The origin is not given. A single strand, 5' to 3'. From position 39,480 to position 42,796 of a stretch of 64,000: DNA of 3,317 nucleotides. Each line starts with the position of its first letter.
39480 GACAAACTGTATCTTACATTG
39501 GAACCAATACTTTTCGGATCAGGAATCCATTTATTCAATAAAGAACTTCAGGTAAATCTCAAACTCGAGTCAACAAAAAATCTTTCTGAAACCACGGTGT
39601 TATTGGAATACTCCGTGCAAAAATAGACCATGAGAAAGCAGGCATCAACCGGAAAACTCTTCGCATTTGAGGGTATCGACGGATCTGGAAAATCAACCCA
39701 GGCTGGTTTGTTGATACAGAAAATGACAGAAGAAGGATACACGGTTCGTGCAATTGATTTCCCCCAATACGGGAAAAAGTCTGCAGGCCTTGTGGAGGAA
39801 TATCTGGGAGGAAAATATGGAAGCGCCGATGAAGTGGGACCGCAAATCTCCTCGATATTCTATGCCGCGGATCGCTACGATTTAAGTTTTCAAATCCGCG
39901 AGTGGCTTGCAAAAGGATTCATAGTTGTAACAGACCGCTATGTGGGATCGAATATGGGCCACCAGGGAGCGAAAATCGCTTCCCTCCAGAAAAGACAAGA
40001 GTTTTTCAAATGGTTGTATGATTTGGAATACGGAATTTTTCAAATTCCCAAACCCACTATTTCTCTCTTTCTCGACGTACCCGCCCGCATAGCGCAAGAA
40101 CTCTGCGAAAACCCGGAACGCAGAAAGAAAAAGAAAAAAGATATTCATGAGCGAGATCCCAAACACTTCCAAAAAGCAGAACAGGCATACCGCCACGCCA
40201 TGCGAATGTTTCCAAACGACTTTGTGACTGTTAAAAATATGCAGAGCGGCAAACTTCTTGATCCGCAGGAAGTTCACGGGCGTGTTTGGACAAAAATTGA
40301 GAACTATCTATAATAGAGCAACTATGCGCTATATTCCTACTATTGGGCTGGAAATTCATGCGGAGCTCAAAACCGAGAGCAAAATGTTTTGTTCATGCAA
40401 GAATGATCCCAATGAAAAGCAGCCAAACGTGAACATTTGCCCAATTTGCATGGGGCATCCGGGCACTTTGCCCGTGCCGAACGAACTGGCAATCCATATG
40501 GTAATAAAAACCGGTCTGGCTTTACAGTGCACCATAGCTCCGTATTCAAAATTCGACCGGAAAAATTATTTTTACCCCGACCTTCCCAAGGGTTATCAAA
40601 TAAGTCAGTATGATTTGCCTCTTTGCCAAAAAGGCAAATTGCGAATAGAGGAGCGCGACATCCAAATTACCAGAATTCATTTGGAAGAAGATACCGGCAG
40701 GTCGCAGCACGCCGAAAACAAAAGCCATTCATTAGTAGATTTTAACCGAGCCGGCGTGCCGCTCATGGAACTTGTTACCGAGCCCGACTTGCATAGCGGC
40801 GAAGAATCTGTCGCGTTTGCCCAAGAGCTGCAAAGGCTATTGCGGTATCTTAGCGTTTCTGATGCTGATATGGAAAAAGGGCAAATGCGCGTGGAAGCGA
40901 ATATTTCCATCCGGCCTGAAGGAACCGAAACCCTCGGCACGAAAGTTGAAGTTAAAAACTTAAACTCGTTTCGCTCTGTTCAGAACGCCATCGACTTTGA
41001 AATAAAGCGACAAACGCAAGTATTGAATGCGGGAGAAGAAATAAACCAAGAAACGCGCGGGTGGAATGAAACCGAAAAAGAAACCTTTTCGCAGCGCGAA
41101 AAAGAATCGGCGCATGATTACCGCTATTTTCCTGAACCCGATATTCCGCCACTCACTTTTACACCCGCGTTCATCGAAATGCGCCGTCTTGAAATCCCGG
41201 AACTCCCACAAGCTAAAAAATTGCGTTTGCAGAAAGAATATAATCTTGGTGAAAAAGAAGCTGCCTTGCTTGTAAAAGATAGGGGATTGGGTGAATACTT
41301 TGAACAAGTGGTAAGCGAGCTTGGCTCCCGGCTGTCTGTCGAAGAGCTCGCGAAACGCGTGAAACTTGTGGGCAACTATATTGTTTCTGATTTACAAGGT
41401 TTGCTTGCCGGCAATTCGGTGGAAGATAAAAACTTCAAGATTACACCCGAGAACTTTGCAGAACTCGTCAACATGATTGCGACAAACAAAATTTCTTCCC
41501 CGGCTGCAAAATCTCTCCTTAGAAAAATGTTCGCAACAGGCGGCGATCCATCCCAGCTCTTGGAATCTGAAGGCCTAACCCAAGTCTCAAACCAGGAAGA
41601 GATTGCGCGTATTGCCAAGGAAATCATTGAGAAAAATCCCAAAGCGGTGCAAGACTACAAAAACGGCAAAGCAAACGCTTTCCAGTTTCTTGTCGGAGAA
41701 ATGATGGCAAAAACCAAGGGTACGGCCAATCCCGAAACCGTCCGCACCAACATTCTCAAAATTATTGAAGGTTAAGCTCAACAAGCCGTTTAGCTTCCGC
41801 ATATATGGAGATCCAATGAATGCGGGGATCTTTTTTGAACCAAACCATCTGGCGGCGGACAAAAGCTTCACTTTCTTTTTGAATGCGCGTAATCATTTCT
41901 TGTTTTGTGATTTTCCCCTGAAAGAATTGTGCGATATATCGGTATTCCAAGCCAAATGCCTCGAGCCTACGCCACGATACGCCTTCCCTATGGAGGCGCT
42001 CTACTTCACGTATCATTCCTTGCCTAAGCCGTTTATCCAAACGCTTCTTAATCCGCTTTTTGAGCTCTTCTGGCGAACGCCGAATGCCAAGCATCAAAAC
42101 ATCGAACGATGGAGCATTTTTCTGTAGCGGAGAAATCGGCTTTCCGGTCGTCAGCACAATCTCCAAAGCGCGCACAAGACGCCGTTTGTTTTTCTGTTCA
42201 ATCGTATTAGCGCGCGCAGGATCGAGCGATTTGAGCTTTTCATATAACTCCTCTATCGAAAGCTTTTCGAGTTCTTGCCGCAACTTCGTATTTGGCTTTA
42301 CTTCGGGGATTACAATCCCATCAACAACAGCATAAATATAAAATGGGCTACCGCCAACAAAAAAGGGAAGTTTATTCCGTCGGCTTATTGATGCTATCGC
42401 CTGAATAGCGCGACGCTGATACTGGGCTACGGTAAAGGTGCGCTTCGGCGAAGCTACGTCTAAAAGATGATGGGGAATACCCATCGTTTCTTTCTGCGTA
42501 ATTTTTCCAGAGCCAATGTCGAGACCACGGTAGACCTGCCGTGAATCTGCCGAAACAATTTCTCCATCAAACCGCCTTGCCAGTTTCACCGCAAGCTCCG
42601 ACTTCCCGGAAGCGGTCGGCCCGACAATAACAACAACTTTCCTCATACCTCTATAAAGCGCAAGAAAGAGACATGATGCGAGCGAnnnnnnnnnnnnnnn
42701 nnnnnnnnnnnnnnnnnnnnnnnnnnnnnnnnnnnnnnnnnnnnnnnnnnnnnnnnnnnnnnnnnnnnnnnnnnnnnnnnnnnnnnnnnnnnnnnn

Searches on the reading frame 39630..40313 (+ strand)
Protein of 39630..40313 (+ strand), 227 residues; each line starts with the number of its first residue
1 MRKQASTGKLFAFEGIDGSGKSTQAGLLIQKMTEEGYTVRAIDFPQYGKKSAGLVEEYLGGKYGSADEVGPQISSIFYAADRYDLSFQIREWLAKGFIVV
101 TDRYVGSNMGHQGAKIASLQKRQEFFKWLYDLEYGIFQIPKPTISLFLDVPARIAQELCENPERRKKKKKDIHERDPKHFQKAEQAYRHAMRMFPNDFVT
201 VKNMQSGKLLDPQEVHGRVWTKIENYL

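Call 33: search_protein_families(library=pfam, proteins=[window:39630-40313:+], max_evalue=0.001)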
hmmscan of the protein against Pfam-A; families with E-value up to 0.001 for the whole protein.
window:39630-40313:+ (227 aa): 1 family
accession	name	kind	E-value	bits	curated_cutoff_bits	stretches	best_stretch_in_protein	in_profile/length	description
PF02223.23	Thymidylate_kin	-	4.7e-24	85.5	27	1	13-206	1-177/185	Thymidylate kinase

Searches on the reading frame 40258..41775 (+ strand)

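Call 33: search_protein_families(library=pfam, proteins=[window:40258-41775:+], max_evalue=0.001)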
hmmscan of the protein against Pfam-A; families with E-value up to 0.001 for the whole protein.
window:40258-41775:+ (505 aa): 2 families
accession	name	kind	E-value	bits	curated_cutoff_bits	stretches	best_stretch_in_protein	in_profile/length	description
PF02934.20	GatB_N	-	1e-118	396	23.4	1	28-307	2-277/277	GatB/GatE catalytic domain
PF02637.23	GatB_Yqey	-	4.6e-41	140.6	27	1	364-502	6-147/148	GatB domain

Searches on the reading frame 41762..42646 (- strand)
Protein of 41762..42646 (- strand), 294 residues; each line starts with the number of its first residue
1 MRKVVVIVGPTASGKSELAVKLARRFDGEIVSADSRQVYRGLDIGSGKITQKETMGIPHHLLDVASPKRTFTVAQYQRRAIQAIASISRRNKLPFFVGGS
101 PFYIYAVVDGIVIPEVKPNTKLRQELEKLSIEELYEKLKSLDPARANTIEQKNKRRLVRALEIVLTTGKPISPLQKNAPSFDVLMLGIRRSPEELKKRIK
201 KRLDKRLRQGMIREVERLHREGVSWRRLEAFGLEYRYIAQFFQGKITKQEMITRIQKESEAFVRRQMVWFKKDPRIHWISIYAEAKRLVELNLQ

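Call 33: search_protein_families(library=pfam, proteins=[window:41762-42646:-], max_evalue=0.001)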
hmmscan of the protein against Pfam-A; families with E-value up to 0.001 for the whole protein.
window:41762-42646:- (294 aa): 3 families
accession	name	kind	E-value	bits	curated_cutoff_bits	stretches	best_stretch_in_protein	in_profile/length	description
PF01715.23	IPPT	-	3.2e-71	240.3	23.6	1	37-273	1-243/243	IPP transferase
PF01745.22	IPT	-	1.2e-10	41.7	20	1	3-89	2-89/233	Isopentenyl transferase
PF13671.12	AAA_33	-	3.2e-05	24.7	27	1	4-65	1-63/143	AAA domain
